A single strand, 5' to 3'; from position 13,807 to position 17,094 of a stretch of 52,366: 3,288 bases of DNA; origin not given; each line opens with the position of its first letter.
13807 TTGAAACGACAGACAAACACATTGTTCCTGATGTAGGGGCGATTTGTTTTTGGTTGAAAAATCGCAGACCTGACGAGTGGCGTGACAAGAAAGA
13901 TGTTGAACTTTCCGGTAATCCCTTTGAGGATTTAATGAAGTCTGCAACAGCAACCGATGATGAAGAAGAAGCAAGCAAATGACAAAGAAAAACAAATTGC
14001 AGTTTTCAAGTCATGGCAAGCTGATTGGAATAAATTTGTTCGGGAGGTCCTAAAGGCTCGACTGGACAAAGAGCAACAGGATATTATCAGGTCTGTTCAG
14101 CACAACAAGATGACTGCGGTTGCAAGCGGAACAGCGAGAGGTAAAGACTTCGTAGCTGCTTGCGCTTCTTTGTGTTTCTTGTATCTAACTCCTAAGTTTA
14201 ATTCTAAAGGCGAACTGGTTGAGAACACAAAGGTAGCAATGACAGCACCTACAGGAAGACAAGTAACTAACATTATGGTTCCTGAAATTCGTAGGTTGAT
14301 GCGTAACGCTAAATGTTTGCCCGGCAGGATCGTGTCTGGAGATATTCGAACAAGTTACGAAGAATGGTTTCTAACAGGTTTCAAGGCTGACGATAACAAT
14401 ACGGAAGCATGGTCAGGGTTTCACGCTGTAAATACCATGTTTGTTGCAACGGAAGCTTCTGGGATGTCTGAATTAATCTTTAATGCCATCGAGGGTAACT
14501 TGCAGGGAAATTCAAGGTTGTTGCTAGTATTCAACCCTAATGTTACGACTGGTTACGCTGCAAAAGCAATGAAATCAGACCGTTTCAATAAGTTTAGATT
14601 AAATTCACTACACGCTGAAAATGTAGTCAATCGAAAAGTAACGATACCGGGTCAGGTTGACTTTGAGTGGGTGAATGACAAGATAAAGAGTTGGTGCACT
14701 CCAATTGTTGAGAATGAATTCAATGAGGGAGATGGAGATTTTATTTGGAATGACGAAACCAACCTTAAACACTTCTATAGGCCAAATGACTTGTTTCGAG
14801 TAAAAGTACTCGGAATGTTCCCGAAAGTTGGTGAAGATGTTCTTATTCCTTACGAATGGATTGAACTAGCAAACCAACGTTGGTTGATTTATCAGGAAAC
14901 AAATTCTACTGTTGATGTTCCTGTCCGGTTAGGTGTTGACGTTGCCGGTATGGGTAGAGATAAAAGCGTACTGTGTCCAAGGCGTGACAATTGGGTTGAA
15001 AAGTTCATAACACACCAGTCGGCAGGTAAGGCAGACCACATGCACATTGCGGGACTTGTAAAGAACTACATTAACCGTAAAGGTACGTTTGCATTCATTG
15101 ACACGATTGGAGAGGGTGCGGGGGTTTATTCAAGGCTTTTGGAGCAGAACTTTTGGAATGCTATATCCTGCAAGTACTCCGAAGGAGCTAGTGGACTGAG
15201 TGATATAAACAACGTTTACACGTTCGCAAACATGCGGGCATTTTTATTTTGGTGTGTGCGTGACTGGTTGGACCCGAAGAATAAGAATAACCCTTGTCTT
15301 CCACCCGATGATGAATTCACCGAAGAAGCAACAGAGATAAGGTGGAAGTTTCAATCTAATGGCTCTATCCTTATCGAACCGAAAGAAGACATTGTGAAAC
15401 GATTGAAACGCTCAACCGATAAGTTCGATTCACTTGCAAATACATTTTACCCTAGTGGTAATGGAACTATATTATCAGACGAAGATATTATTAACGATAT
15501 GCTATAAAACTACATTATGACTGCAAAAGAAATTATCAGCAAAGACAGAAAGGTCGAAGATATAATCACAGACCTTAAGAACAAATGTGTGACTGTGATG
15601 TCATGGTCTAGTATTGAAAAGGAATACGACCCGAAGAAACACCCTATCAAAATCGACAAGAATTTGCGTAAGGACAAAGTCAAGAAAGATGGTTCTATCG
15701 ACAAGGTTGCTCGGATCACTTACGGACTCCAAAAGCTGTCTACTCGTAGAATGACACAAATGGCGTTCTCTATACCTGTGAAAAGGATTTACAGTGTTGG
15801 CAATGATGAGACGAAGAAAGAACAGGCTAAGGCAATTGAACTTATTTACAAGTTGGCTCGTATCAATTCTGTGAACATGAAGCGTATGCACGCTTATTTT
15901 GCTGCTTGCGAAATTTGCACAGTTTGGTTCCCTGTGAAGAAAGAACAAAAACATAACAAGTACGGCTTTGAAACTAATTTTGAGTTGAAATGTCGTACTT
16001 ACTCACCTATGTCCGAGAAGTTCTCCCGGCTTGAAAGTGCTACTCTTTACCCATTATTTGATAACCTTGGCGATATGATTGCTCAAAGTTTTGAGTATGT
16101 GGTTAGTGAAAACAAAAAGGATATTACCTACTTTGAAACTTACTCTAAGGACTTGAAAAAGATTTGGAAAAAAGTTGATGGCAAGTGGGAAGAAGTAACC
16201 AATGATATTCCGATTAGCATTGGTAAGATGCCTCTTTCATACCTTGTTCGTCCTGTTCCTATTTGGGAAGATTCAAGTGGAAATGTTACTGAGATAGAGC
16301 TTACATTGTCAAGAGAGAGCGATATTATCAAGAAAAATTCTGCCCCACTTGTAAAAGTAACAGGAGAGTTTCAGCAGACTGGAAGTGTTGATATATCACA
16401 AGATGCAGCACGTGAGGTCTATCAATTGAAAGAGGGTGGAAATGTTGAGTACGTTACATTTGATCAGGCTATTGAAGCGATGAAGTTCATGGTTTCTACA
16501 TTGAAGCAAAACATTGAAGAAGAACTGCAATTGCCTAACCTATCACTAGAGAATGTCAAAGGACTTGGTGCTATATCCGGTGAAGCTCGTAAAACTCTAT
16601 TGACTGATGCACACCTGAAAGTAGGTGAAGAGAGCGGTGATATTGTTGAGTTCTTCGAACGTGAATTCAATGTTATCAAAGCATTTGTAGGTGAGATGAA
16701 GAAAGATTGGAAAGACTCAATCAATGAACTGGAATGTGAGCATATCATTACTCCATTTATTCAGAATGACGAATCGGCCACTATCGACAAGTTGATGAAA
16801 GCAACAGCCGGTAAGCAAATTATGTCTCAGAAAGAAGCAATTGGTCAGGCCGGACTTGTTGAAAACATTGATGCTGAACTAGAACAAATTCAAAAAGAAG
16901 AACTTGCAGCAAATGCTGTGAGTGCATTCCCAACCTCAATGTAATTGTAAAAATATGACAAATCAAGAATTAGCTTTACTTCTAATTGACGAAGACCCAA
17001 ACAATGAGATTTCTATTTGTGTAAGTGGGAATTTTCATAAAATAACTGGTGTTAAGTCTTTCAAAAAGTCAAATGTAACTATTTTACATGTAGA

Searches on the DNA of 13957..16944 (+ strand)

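Call 5: search_dna_similar(query=window:13957-16944:+, collection=phages, mode=distant, max_rows=20)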
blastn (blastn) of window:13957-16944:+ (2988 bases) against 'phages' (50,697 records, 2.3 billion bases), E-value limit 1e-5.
No match.
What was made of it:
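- Tried and rejected: Nucleotide search of the terminase region against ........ phages found no match (call 5).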
